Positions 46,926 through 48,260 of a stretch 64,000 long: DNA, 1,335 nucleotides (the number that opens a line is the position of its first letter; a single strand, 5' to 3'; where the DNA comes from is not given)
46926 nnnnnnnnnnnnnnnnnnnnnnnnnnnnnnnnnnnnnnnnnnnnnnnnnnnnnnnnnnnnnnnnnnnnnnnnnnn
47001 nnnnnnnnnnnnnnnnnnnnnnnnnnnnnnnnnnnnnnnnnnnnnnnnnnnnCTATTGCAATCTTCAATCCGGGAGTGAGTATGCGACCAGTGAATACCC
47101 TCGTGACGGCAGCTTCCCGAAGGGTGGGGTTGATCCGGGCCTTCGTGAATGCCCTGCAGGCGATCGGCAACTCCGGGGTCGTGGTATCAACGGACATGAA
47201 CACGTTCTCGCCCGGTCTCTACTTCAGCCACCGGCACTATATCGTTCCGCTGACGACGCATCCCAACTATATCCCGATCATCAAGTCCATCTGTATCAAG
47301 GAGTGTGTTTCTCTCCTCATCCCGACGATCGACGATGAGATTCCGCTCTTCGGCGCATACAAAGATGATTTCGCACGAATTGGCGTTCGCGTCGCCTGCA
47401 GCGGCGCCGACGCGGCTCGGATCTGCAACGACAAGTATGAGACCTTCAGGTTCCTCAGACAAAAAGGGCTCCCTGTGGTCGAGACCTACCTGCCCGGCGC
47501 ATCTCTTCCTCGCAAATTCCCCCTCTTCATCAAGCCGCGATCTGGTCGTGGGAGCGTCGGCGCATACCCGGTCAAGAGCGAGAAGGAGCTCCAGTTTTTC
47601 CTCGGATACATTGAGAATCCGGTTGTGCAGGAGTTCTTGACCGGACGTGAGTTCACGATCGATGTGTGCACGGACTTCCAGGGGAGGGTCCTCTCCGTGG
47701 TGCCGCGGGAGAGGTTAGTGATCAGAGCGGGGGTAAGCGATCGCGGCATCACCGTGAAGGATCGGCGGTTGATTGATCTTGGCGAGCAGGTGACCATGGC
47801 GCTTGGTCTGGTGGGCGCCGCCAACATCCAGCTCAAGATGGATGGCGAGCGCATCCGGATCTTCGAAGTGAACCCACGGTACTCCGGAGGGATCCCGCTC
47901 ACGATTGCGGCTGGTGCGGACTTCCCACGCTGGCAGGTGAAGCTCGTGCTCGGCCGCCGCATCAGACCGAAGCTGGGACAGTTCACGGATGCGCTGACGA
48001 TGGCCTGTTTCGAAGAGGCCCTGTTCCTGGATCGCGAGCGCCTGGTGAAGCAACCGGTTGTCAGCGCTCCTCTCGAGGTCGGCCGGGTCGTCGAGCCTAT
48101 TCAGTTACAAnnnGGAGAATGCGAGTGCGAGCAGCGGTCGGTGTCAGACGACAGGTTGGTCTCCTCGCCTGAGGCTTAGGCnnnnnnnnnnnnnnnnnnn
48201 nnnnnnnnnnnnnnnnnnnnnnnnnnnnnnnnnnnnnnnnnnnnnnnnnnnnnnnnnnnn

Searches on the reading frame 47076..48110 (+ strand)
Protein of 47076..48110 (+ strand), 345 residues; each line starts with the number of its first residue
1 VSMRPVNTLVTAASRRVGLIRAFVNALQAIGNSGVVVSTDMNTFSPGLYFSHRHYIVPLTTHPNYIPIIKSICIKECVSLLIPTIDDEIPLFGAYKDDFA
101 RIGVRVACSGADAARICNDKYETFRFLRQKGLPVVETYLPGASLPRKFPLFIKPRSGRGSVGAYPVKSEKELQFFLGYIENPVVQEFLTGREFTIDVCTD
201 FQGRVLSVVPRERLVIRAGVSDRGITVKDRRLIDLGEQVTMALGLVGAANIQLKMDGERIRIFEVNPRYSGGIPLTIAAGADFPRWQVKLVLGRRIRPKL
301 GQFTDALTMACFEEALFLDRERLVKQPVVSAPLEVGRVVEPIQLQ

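Call 87: search_protein_families(library=pfam, proteins=[window:47076-48110:+], max_evalue=0.00001)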
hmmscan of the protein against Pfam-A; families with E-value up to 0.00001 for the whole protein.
window:47076-48110:+ (345 aa): 3 families
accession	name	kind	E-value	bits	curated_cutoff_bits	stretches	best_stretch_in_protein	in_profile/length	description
PF15632.11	ATPgrasp_Ter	-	4.1e-26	91.7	29.1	1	182-296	5-112/131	ATP-grasp in the biosynthetic pathway with Ter operon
PF21360.3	PylC-like_N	-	3.2e-19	69.3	27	1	9-106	2-95/96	PylC-like, N-terminal domain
PF02655.19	ATP-grasp_3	-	1.2e-16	61.7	23.2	1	117-271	1-159/160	ATP-grasp domain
